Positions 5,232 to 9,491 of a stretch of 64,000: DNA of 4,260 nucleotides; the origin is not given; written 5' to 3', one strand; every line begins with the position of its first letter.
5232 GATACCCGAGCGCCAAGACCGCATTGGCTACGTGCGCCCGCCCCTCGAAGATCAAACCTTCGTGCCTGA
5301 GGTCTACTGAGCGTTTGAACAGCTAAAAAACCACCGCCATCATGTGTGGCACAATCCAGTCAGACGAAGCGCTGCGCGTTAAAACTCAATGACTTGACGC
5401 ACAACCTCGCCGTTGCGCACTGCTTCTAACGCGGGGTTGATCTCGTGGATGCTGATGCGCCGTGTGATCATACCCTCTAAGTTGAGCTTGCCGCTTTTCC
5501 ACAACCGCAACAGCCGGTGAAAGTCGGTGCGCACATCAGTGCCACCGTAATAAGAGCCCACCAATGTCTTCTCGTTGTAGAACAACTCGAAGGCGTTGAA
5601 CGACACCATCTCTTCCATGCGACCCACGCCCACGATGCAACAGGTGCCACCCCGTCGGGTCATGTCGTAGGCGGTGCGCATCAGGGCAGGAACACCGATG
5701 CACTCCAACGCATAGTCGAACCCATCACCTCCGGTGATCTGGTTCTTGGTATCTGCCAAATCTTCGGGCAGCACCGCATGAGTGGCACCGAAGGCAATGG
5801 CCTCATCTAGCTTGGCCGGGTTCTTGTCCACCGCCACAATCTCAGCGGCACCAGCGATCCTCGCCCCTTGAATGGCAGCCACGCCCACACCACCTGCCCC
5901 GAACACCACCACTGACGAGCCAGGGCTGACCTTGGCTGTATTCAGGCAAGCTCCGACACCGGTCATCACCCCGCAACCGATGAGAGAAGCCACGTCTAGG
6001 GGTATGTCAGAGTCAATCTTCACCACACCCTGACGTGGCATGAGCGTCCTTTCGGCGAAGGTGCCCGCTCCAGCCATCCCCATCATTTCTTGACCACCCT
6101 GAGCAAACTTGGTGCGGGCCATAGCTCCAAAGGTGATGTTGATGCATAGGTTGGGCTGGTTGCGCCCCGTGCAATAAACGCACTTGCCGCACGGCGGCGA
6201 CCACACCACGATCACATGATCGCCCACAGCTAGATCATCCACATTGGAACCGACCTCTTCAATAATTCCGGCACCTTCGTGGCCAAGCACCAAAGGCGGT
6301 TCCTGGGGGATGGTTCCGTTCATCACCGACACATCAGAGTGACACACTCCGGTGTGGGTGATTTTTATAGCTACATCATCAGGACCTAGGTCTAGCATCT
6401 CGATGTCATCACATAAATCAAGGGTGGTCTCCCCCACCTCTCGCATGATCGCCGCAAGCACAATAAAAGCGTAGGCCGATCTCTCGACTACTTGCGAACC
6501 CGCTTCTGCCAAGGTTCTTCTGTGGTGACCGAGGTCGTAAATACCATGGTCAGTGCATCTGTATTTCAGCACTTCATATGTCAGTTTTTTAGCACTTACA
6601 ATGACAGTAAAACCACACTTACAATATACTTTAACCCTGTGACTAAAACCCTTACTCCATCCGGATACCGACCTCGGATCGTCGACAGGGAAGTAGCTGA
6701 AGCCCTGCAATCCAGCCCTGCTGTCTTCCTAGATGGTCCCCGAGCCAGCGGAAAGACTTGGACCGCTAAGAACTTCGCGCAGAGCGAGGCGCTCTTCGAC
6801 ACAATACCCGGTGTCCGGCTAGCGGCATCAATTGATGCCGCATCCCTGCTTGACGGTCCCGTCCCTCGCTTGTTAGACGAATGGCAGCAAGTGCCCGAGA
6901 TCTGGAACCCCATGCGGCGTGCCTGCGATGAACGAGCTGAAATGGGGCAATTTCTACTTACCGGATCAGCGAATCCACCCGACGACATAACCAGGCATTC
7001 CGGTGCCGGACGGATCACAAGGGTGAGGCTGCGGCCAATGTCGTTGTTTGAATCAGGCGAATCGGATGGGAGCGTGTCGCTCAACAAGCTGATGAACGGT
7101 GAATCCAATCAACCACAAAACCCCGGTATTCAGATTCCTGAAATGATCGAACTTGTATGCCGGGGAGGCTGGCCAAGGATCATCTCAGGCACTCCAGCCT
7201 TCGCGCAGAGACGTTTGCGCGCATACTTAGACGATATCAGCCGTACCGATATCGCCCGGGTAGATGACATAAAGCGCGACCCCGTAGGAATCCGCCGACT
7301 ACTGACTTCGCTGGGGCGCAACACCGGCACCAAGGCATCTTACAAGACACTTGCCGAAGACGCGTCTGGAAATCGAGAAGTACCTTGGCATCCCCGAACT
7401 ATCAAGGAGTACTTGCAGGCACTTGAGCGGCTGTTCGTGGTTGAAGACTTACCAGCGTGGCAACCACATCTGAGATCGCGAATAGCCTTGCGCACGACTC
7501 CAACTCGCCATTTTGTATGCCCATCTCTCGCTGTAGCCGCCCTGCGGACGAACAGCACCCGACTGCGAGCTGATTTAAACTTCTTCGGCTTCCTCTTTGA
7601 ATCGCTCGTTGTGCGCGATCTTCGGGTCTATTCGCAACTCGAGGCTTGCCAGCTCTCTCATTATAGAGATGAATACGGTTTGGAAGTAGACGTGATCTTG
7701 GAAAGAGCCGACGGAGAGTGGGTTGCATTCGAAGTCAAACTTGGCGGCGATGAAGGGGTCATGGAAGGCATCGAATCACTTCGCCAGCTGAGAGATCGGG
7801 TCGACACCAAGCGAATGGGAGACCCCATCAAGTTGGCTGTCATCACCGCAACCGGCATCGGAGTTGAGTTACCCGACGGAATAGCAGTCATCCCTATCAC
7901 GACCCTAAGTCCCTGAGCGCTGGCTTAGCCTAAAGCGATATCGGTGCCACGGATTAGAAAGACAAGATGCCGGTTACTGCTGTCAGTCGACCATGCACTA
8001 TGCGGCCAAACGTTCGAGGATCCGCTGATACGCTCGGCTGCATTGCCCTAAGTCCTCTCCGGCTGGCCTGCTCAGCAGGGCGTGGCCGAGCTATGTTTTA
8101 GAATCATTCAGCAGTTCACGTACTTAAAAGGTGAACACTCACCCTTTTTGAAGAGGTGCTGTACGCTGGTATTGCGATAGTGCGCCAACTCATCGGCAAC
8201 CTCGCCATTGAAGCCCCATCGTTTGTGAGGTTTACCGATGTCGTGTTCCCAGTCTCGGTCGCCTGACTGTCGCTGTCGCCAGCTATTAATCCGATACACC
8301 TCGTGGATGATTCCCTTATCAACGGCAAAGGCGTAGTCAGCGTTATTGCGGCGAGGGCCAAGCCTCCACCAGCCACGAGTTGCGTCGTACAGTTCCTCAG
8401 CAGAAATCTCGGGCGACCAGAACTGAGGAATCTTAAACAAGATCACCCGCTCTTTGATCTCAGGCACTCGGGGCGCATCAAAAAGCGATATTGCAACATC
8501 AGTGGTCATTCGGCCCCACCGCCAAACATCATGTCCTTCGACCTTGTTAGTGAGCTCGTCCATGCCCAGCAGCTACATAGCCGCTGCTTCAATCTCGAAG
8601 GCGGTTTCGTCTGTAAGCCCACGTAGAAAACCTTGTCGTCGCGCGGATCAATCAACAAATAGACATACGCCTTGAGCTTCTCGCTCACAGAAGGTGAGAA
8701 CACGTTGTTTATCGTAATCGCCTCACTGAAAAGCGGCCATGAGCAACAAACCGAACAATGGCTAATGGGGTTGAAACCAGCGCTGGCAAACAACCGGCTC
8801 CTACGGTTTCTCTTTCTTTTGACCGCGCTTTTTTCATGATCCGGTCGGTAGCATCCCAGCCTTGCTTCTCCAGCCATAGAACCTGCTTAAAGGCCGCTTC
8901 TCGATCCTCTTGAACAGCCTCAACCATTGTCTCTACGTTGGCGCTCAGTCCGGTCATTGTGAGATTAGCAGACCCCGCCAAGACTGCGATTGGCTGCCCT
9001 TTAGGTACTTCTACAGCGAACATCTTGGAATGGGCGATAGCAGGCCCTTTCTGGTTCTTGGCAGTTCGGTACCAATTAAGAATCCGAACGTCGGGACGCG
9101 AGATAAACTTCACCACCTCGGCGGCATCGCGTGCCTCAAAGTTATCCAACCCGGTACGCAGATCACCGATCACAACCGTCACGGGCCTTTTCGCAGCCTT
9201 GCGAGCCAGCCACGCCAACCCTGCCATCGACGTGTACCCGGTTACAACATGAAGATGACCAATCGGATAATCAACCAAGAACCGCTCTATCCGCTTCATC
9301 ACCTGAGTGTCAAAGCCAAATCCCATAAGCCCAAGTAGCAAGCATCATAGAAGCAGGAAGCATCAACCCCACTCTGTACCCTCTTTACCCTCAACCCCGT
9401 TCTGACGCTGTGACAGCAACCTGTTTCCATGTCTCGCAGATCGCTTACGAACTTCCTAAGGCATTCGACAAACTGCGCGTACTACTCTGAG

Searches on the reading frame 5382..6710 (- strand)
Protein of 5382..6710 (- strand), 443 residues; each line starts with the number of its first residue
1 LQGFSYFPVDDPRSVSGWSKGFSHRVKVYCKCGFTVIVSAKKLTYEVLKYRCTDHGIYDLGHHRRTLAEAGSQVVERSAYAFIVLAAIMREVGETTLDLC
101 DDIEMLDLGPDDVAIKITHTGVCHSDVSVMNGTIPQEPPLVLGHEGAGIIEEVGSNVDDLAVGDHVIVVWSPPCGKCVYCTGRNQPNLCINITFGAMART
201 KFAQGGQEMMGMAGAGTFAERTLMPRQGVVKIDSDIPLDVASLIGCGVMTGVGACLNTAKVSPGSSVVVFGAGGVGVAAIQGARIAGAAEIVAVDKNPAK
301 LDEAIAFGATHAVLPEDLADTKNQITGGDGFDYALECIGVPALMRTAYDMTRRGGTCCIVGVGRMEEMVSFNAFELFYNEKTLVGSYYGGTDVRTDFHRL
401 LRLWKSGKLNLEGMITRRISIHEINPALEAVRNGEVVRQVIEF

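Call 53: search_protein_families(library=pfam, proteins=[window:5382-6710:-], max_evalue=0.01)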
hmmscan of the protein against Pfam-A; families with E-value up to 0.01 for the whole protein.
window:5382-6710:- (443 aa): 5 families
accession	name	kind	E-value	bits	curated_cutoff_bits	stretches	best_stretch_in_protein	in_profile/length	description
PF00107.32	ADH_zinc_N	-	3.6e-32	111.5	31.8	1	274-403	1-126/129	Zinc-binding dehydrogenase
PF08240.17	ADH_N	-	1.5e-26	93.1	23.5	1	109-233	1-103/104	Alcohol dehydrogenase GroES-like domain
PF13602.12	ADH_zinc_N_2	-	1.3e-07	33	27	1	308-436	2-128/134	Zinc-binding dehydrogenase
PF16912.11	Glu_dehyd_C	-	6.8e-06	26.1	34.9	1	260-443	28-211/211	Glucose dehydrogenase C-terminus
PF01262.27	AlaDh_PNT_C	-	0.00021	21.2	23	1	255-312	19-77/214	Alanine dehydrogenase/PNT, C-terminal domain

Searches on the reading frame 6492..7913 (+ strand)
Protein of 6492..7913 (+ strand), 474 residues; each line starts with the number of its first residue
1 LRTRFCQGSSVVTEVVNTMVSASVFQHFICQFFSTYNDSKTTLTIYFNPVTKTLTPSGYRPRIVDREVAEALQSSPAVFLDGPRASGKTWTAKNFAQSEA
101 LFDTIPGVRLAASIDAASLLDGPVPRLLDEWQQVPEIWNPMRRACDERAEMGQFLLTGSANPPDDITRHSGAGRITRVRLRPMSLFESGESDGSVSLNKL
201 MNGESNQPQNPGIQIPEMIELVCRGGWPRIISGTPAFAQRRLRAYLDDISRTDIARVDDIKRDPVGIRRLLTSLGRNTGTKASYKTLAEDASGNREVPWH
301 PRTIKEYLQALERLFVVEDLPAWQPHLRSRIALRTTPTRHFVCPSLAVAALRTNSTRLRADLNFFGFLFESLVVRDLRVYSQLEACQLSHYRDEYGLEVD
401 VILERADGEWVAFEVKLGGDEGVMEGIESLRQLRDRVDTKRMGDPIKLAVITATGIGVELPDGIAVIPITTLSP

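Call 53: search_protein_families(library=pfam, proteins=[window:6492-7913:+], max_evalue=0.01)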
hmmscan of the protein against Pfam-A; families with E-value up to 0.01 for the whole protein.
window:6492-7913:+ (474 aa): 2 families
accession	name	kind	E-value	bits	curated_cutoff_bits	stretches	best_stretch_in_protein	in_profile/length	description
PF13635.12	DUF4143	-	8.6e-33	113.8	28.1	1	252-417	2-159/160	Domain of unknown function (DUF4143)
PF13173.12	AAA_14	-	6.3e-11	42.8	27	1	75-187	2-127/129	AAA domain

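Call 88: search_protein_families(library=padloc, proteins=[window:6492-7913:+], max_evalue=0.001)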
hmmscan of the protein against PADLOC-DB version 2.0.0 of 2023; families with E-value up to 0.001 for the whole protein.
window:6492-7913:+ (474 aa): 6 families
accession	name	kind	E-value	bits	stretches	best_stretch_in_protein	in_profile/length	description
PDLC04790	PDC-S01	-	9.7e-71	236.7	1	58-472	10-417/422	-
PDLC04789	PDC-S01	-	3.1e-20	70.6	1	62-418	4-341/375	-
PDLC04787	PDC-S01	-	7.6e-10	36.2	1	127-469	97-402/412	-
PDLC04791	PDC-S01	-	1.4e-09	35.1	1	252-433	195-366/395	-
PDLC04792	PDC-S01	-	0.00021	18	0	363-424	334-391/452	-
PDLC04786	PDC-S01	-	0.00038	17.3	0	78-99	23-44/439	-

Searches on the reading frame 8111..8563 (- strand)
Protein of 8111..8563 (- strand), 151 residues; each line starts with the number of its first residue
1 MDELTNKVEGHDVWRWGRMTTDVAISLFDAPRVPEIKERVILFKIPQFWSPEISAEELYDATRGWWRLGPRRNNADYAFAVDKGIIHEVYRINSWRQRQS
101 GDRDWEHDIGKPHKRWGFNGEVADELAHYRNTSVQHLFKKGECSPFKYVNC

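Call 53: search_protein_families(library=pfam, proteins=[window:8111-8563:-], max_evalue=0.01)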
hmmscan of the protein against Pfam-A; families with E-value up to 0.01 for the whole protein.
window:8111-8563:- (151 aa): 0 families

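Call 88: search_protein_families(library=padloc, proteins=[window:8111-8563:-], max_evalue=0.001)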
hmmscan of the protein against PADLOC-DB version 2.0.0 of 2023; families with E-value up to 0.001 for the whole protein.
window:8111-8563:- (151 aa): 1 family
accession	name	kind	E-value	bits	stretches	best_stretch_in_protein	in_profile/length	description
PDLC04031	PD-T4-3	-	9.7e-12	43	1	3-149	101-253/256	-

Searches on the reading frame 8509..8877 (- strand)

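Call 67: search_protein_families(library=pfam, proteins=[window:8509-8877:-], max_evalue=0.01)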
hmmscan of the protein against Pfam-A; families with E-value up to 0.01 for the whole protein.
window:8509-8877:- (123 aa): 1 family
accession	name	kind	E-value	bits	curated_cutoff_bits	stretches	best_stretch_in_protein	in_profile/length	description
PF01541.30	GIY-YIG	-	0.0027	18.4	22.6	1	69-111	1-42/78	GIY-YIG catalytic domain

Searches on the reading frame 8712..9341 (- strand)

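Call 53: search_protein_families(library=pfam, proteins=[window:8712-9341:-], max_evalue=0.01)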
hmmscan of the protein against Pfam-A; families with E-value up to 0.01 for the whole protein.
window:8712-9341:- (210 aa): 2 families
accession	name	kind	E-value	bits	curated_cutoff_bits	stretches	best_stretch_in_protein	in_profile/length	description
PF09565.16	RE_NgoFVII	-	3.9e-07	30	23.8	1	29-147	18-137/162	NgoFVII restriction endonuclease N-terminal PLD domain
PF13091.12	PLDc_2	-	2.5e-05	24.6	27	1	32-146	14-119/132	PLD-like domain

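Call 88: search_protein_families(library=padloc, proteins=[window:8712-9341:-], max_evalue=0.001)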
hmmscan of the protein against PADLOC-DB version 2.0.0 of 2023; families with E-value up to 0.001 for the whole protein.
window:8712-9341:- (210 aa): 4 families
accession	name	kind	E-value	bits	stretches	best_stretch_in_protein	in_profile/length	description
PDLC03829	ZacB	-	1.3e-08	32.2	1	103-157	297-349/586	-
PDLC02607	DrmC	-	1.2e-05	22.8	1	47-138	144-233/265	DrmC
PDLC02588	DrmC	-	3.5e-05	21.6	1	48-138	139-223/256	DrmC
PDLC04553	PDC-M27B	-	0.0004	17.1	1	95-140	100-144/635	-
